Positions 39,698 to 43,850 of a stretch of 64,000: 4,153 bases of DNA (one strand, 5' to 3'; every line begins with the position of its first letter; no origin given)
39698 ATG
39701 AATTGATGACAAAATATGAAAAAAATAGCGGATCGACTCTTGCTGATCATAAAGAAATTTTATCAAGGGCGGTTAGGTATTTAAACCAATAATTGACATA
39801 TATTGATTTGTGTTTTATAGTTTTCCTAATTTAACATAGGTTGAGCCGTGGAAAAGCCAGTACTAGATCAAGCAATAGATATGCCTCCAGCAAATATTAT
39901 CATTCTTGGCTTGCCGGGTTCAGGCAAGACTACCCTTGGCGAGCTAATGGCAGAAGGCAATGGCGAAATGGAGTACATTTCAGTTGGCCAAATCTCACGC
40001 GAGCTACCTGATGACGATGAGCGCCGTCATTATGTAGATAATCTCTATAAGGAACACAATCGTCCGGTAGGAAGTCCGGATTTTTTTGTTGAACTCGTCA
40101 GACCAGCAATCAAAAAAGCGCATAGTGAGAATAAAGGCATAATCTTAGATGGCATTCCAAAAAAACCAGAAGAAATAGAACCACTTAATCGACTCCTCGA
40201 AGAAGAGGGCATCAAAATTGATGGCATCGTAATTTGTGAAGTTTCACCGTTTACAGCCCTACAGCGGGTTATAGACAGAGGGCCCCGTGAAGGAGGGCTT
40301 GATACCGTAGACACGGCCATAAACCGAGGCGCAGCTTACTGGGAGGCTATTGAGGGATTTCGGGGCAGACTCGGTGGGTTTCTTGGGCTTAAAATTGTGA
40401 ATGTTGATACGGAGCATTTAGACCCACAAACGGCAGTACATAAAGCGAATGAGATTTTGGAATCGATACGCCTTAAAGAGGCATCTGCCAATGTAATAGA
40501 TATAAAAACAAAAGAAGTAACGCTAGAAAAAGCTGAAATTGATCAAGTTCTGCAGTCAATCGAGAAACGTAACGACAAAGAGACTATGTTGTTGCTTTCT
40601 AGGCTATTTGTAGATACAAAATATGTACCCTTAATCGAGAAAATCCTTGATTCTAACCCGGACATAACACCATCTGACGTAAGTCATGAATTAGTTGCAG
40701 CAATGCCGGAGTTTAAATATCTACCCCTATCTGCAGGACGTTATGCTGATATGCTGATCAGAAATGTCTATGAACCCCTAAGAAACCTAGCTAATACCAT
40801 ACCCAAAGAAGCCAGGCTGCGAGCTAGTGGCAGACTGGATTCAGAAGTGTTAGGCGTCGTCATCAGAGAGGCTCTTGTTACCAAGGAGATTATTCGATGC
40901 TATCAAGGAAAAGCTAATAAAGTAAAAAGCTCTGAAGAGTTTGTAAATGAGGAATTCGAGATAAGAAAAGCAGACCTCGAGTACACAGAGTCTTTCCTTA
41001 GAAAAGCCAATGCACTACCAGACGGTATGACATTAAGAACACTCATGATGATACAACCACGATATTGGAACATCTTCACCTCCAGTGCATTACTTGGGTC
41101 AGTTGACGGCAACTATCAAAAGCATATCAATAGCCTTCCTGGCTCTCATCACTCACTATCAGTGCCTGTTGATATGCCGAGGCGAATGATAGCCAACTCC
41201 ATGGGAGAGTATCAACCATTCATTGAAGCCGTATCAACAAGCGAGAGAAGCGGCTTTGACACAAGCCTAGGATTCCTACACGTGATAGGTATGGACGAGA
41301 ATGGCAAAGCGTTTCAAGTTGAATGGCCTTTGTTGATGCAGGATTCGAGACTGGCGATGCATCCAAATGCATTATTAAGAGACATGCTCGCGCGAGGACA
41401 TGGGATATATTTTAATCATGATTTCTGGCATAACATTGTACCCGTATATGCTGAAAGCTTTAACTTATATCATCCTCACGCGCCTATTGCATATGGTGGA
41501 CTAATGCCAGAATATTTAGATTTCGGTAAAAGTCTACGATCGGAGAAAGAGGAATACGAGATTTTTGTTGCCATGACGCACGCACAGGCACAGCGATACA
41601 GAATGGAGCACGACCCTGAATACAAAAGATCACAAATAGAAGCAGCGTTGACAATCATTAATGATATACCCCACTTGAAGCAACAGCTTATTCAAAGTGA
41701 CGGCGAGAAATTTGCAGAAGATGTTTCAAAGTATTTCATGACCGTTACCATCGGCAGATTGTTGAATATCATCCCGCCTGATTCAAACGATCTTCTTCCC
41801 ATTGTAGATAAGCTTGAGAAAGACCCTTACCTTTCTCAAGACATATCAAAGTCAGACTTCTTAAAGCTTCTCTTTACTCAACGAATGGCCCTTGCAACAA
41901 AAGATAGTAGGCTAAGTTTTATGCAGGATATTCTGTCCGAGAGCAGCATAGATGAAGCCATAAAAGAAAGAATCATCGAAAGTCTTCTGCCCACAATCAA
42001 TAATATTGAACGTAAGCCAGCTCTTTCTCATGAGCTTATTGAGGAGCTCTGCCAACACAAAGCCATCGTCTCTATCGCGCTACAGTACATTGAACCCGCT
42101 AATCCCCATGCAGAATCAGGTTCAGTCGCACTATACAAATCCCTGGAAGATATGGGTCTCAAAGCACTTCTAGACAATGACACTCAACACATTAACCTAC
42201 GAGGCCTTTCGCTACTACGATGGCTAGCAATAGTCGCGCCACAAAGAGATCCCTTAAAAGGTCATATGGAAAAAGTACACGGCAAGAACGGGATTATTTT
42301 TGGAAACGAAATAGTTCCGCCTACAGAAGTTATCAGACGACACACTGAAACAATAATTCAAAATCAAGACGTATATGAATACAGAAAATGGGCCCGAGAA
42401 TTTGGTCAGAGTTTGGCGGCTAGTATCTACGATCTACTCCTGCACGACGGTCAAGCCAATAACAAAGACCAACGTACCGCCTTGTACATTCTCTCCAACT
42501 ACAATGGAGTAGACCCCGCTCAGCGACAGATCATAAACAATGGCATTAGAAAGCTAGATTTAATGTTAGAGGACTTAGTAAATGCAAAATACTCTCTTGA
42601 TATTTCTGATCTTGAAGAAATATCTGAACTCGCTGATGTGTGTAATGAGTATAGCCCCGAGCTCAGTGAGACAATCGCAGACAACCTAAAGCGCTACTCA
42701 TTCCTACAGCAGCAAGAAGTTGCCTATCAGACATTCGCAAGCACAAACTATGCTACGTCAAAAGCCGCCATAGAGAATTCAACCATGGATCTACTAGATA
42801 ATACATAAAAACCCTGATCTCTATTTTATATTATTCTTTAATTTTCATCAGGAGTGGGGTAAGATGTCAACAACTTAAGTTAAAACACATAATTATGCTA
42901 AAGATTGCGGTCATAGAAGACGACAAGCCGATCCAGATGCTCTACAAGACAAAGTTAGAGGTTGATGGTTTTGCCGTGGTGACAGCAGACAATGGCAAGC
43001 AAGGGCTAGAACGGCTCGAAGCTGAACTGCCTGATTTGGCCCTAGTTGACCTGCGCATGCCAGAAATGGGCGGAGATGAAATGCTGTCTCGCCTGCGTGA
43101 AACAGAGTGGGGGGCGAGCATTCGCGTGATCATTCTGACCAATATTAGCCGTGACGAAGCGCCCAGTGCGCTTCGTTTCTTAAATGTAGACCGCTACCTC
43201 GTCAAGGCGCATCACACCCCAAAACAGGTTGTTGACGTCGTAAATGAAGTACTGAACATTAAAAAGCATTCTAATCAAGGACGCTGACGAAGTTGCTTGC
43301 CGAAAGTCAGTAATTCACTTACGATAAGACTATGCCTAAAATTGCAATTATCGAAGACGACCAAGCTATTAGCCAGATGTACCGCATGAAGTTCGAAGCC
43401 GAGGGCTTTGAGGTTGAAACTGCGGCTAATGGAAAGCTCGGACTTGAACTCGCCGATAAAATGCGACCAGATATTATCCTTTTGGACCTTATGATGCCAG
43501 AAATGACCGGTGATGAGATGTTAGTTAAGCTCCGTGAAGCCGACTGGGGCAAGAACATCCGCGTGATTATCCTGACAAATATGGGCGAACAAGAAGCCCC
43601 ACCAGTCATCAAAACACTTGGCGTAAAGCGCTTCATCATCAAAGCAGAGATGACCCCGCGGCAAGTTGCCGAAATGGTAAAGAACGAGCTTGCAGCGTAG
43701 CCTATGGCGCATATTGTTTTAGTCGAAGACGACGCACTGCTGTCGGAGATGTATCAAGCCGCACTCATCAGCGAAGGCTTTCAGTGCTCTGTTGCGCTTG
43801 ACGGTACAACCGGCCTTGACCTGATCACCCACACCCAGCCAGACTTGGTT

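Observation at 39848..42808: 986-aa protein fusing an adenylate-kinase-like domain to a large uncharacterised domain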

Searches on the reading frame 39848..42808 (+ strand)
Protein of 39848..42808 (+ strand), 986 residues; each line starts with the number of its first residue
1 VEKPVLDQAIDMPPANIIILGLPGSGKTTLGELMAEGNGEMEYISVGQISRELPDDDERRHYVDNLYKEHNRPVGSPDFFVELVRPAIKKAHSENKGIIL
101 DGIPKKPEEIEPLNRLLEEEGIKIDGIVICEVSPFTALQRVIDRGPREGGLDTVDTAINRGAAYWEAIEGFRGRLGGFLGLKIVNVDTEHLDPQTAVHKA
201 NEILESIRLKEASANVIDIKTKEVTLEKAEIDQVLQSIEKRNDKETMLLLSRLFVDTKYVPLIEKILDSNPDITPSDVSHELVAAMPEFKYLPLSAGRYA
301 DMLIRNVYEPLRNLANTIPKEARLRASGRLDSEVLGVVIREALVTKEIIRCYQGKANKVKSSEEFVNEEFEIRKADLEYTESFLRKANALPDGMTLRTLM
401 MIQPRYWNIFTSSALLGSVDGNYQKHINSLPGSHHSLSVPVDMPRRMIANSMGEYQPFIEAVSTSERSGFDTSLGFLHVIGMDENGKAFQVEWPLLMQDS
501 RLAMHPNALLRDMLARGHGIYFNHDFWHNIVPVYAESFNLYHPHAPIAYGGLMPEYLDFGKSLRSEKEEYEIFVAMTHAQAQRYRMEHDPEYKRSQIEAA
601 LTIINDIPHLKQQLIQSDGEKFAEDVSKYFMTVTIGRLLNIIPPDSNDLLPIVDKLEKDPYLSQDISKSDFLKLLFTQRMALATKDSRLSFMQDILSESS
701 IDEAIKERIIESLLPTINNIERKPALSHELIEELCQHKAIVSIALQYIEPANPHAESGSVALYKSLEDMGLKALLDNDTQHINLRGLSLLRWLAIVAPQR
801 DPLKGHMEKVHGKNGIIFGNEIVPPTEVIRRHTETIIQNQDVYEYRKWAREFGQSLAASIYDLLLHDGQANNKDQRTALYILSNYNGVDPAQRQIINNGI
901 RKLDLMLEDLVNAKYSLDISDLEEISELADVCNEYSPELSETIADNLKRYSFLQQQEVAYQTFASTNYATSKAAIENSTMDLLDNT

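Call 3: search_protein_families(library=pfam, proteins=[window:39848-42808:+], max_evalue=0.1)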
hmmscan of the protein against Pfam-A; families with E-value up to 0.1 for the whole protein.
window:39848-42808:+ (986 aa): 7 families
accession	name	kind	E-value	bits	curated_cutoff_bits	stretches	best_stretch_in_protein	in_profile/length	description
PF00406.28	ADK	-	1.6e-09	38.5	26.8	1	19-167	1-138/151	Adenylate kinase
PF13207.12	AAA_17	-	1.7e-09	38.5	27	1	20-149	1-127/136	AAA domain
PF13671.12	AAA_33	-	2.6e-07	31.5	27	1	17-156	2-131/143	AAA domain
PF13238.12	AAA_18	-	2.3e-06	28.5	29.4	1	17-147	1-114/128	AAA domain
PF06414.18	Zeta_toxin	-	0.0033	17.3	22.3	1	14-147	16-146/199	Zeta toxin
PF13401.12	AAA_22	-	0.0076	17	27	1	16-102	7-92/130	AAA domain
PF20720.3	nSTAND3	-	0.032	14.4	27.2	0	17-35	20-38/155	Novel STAND NTPase 3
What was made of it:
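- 39893..40483 (+): N-terminal adenylate-kinase-like (NMP kinase, short LID) domain, residues 16-212. Pfam ADK 38.5 bits, above the gathering score (call 3).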

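Call 4: search_protein_families(library=ncbifam, proteins=[window:39848-42808:+], max_evalue=0.1)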
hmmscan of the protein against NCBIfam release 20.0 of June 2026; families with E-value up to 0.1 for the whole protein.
window:39848-42808:+ (986 aa): 24 families
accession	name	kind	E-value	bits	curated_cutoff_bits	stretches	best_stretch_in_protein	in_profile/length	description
TIGR01351.1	adk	subfamily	4.1e-13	49.4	168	1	16-144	1-127/212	adenylate kinase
NF001384.0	PRK00279.2-2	equivalog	1.5e-12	47.7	152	1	18-169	6-154/191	adenylate kinase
NF001381.0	PRK00279.1-3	equivalog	2.1e-12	47.2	187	1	16-164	2-148/188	adenylate kinase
NF011100.0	PRK14527.1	equivalog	3e-11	43.3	154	1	16-160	8-148/191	adenylate kinase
NF011101.0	PRK14528.1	equivalog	1.1e-10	41.5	195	1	16-160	3-145/187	adenylate kinase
NF002700.0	PRK02496.1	equivalog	1.7e-10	40.8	262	1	16-150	3-134/184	adenylate kinase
NF001380.0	PRK00279.1-2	equivalog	3.2e-09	36.5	251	1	16-144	2-127/216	adenylate kinase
TIGR01359.1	UMP_CMP_kin_fam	subfamily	4.6e-09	36.5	207.6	1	18-159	3-141/185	UMP-CMP kinase family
NF001382.0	PRK00279.1-4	equivalog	6.8e-09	35.6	334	1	16-144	2-128/212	adenylate kinase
NF001387.0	PRK00279.2-5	equivalog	3.2e-08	33.4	373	1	16-141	2-122/224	adenylate kinase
TIGR01360.1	aden_kin_iso1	equivalog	1.9e-07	30.9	284.1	1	17-165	6-149/188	adenylate kinase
NF011105.0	PRK14532.1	equivalog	3.8e-07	29.8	162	1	16-165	2-149/189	adenylate kinase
NF001379.0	PRK00279.1-1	equivalog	1.6e-06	27.6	268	1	16-144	2-123/216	adenylate kinase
NF011104.0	PRK14531.1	equivalog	1.7e-06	27.9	160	1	17-147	5-131/183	adenylate kinase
NF011102.0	PRK14529.1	equivalog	1.9e-06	27.7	331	1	16-144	2-126/223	adenylate kinase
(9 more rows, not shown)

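Call 5: search_solved_structures(query=window:39848-42808:+, max_evalue=1, show_alignments=2)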
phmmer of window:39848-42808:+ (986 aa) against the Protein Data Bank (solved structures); distinct sequences matched with E-value up to 1: 89 (the best 60 are shown).
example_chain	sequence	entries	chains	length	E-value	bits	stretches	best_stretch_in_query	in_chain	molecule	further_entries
2osb_A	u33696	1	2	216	4.9e-09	38.2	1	16-144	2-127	Adenylate kinase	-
4mkh_A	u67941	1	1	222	6.7e-09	37.8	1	15-142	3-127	Adenylate kinase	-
2cdn_A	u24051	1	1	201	6.7e-09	37.8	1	16-166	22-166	ADENYLATE KINASE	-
1p4s_A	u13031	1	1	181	6.8e-09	37.8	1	17-166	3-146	Adenylate kinase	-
4ntz_A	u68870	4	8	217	1.2e-08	36.9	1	14-144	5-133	Adenylate kinase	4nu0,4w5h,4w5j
5g3y_A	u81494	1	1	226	2e-08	36.2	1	16-144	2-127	ADENYLATE KINSE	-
2eu8_A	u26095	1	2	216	3.3e-08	35.5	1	16-144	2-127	Adenylate kinase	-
2ori_A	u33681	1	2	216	3.3e-08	35.5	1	16-144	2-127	Adenylate kinase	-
2oo7_A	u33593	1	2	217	3.3e-08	35.5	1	16-144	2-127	Adenylate kinase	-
5x6i_A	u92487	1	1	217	3.3e-08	35.5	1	16-144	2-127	Adenylate kinase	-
2qaj_A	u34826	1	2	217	3.3e-08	35.5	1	16-144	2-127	Adenylate kinase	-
1p3j_A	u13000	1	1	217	3.3e-08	35.5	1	16-144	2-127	Adenylate kinase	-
2p3s_A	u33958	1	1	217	3.3e-08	35.5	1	16-144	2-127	Adenylate kinase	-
3dkv_A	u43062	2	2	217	4.4e-08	35.1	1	16-143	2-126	Adenylate kinase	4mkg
4mkf_A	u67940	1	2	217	4.4e-08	35.1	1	16-143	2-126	Adenylate kinase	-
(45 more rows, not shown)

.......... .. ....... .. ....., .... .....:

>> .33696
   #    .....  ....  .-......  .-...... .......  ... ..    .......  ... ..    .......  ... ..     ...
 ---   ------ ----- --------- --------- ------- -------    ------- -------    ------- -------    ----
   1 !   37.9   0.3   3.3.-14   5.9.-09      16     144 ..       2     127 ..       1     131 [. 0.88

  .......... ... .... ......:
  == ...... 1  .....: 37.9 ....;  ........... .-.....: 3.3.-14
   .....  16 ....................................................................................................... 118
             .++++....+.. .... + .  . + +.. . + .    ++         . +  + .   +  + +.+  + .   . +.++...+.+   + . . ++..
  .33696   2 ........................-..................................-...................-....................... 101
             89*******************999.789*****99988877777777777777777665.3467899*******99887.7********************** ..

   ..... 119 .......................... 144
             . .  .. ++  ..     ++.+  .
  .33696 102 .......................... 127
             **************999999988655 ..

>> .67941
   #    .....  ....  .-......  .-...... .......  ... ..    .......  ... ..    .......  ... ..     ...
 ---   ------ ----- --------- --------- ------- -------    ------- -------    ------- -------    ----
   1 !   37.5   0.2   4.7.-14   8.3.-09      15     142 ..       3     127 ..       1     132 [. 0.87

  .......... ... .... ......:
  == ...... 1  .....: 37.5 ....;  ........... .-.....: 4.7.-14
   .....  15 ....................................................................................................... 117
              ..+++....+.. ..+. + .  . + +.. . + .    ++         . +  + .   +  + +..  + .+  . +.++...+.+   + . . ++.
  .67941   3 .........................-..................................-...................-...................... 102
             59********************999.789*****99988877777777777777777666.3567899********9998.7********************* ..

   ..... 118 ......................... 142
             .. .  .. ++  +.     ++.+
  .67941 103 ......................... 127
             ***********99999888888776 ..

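Call 7: search_protein_families(library=phrogs, proteins=[window:39848-42808:+], max_evalue=0.1)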
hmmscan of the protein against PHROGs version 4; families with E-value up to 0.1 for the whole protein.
window:39848-42808:+ (986 aa): 8 families
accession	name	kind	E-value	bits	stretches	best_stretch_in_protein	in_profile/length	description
phrog_761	-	other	1.7e-08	35.5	1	11-254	16-267/362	thymidylate kinase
phrog_505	-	other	0.0016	18.9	1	17-160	5-139/295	polynucleotide kinase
phrog_2071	-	other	0.0027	18.5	1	17-61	19-59/282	ATPase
phrog_5846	-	DNA, RNA and nucleotide metabolism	0.0032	17.8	1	14-42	38-66/380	clamp loader of DNA polymerase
phrog_10255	-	other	0.0037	18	1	17-55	4-42/230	kinase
phrog_168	-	DNA, RNA and nucleotide metabolism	0.0043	17.8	0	15-121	43-128/314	clamp loader of DNA polymerase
phrog_139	-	other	0.028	14.8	0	12-37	81-106/342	deoxynucleoside monophosphate kinase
phrog_2107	-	other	0.082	13.6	0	15-37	4-26/201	thymidylate kinase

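Call 8: search_protein_families(library=padloc, proteins=[window:39848-42808:+], max_evalue=0.1)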
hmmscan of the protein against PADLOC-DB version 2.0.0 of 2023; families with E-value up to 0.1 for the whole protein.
window:39848-42808:+ (986 aa): 2 families
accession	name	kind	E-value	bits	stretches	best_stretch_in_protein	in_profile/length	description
PDLC02911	VakA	-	0.0021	16.7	1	17-53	5-41/163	-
PDLC02971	SP_VI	-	0.056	11.6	0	228-267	28-67/72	-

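Call 18: predict_structure(alignment_id=A1)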
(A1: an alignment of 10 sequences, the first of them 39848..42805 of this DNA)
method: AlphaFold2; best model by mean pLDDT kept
length: 986 residues; sequences in the alignment: 10
mean_pLDDT: 78.2   pTM: 0.72
mean pLDDT of the five models: 78.2, 76.4, 74.9, 72.0, 69.8
residues with pLDDT >= 90: 189; 70-90: 570; 50-70: 176; < 50: 51
segments of 3 or more residues with pLDDT < 50: 1-11, 176-181, 537-544, 719-724, 979-986
pLDDT, mean of each block of 10 residues (from residue 1): 32 69 79 79 77 72 63 60 81 80 65 68 71 77 58 60 64 48 71 79 69 67 80 95 94 92 92 89 90 92 90 91 86 92 90 87 79 83 90 81 73 79 76 68 87 71 62 78 82 82 80 78 72 55 51 73 74 87 89 84 79 80 86 85 87 83 84 69 64 84 81 63 53 75 75 69 86 80 91 74 75 86 90 83 83 91 87 90 88 94 95 88 97 94 97 92 77 59 30
secondary structure, 60 per line:
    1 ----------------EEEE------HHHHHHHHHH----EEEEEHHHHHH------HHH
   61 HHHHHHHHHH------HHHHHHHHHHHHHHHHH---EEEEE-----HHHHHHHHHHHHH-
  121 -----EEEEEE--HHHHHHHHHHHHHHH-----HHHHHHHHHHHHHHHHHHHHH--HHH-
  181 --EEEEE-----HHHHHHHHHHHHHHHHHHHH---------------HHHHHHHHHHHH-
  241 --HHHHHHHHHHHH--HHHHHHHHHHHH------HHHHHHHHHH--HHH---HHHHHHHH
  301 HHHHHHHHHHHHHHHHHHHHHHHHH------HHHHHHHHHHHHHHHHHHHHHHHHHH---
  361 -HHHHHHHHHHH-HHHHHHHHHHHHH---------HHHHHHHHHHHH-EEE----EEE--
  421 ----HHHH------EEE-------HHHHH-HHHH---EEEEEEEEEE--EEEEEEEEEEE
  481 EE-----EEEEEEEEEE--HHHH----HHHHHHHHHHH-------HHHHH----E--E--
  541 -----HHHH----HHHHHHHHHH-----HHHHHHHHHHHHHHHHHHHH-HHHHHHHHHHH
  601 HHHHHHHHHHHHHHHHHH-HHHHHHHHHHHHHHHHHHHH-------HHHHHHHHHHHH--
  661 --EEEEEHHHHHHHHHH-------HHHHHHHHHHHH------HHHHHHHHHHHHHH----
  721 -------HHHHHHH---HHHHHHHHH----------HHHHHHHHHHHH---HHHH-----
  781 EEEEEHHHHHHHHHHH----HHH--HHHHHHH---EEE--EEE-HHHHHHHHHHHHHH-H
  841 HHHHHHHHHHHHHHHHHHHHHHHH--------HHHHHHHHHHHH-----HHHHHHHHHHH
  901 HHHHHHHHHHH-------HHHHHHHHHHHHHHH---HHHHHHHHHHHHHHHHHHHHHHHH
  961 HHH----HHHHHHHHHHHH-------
elements in order (helices of 4 or more, strands of 3 or more residues): E17-20 H27-36 E41-45 H46-51 H58-70 H77-93 E97-101 H107-119 E126-131 H134-148 H154-174 E183-187 H193-212 H228-239 H243-254 H257-268 H275-284 H293-325 H332-357 H362-372 H374-386 H396-407 E409-411 E416-418 H425-428 E435-437 H445-449 H451-454 E458-467 E470-482 E488-497 H500-503 H508-518 H526-530 H546-549 H554-563 H569-588 H590-618 H620-639 H647-658 E663-667 H668-677 H685-696 H703-716 H728-734 H738-746 H757-768 H772-775 E781-785 H786-796 H806-812 E816-818 E821-823 H825-838 H840-864 H873-884 H890-911 H919-933 H937-963 H968-979

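Call 22: fold_search(model_id=the predicted structure, library=pdb)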
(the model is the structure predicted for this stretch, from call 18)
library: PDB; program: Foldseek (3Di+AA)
matches with E <= 10: 877; with E <= 0.001: 136
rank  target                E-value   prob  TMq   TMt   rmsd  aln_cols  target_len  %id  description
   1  3adk                  1.7e-06  1.00  0.17  0.77   3.3       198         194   20  REFINED STRUCTURE OF PORCINE CYTOSOLIC ADENYLATE KINASE AT 2.1 ANGSTROMS RESOLUTION (released 1988-01-16)
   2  2cdn                  2.2e-06  1.00  0.17  0.81   2.7       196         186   26  Crystal structure of Mycobacterium tuberculosis adenylate kinase complexed with two molecules of ADP and Mg (released 2006-05-10)
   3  3fb4                  2.2e-06  1.00  0.16  0.70   4.0       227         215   19  Crystal structure of adenylate kinase from Marinibacillus marinus (released 2009-09-29)
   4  5x6j                  2.5e-06  1.00  0.17  0.71   4.1       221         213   22  Crystal structure of B. globisporus adenylate kinase variant (released 2018-02-28)
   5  4w5h                  3.2e-06  1.00  0.16  0.66   6.7       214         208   20  New structural conformations of adenylate kinase from Streptococcus pneumoniae D39 (released 2014-11-26)
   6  4pzl_B                3.4e-06  1.00  0.16  0.58   5.9       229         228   19  The crystal structure of adenylate kinase from Francisella tularensis subsp. tularensis SCHU S4 (released 2014-04-16)
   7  7e9v                  3.9e-06  1.00  0.17  0.75   4.0       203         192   16  The Crystal Structure of human UMP-CMP kinase from Biortus. (released 2021-03-24)
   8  2osb_A                4.2e-06  1.00  0.16  0.69   4.1       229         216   21  Crystal structure of a thermostable mutant of Bacillus subtilis Adenylate Kinase (Q16L/Q199R/) (released 2008-01-15)
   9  3dkv                  5.1e-06  1.00  0.17  0.69   4.1       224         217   21  Crystal structure of adenylate kinase variant AKlse1 (released 2009-06-09)
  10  4pzl_C                5.1e-06  1.00  0.16  0.60   5.3       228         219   20  The crystal structure of adenylate kinase from Francisella tularensis subsp. tularensis SCHU S4 (released 2014-04-16)
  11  4qbg                  6.2e-06  1.00  0.17  0.71   3.6       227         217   21  Crystal structure of a stable adenylate kinase variant AKlse4 (released 2014-06-25)
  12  5ycb_A                7.3e-06  1.00  0.18  0.85   2.9       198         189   22  Crystal structure of notothenia coriiceps adenylate kinase variant (released 2018-09-12)
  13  4tyq_A                7.5e-06  1.00  0.17  0.74   3.7       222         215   22  Crystal structure of an adenylate kinase mutant--AKm2 (released 2014-11-26)
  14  2qaj_A                7.5e-06  1.00  0.16  0.65   4.5       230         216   21  Crystal structure of a thermostable mutant of Bacillus subtilis Adenylate Kinase (Q199R/G213E) (released 2008-04-29)
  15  2rh5_A                7.8e-06  1.00  0.15  0.58   6.8       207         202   18  Structure of Apo Adenylate Kinase from Aquifex Aeolicus (released 2007-12-18)
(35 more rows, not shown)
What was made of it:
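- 39893..40483 (+): Foldseek target-normalised TM 0.77-0.85 (call 22).
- The fold match to AK1/UMP-CMP kinases has target-normalised TM up to 0.85 (call 22).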

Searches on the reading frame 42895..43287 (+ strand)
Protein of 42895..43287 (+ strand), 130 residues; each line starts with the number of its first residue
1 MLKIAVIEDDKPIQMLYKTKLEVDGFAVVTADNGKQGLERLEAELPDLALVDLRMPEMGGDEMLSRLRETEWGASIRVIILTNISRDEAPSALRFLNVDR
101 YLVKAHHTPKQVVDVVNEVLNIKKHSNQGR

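Call 3: search_protein_families(library=pfam, proteins=[window:42895-43287:+], max_evalue=0.1)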
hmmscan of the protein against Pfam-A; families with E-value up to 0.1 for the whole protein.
window:42895-43287:+ (130 aa): 2 families
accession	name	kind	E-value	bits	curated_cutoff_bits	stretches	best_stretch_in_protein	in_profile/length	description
PF00072.30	Response_reg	-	5.6e-19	68.8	30.2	1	4-106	1-101/111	Response regulator receiver domain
PF12646.12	DUF3783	-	0.043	14.2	27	0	11-45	15-49/56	Domain of unknown function (DUF3783)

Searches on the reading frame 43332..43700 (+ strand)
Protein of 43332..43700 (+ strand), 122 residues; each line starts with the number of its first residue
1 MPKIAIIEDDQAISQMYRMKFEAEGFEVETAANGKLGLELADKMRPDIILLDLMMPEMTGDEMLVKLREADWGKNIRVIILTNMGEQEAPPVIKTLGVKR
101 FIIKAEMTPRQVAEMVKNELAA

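Call 3: search_protein_families(library=pfam, proteins=[window:43332-43700:+], max_evalue=0.1)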
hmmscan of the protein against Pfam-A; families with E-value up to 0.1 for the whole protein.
window:43332-43700:+ (122 aa): 1 family
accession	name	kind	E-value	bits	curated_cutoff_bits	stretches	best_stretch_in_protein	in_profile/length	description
PF00072.30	Response_reg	-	1.3e-20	74.1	30.2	1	4-113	1-107/111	Response regulator receiver domain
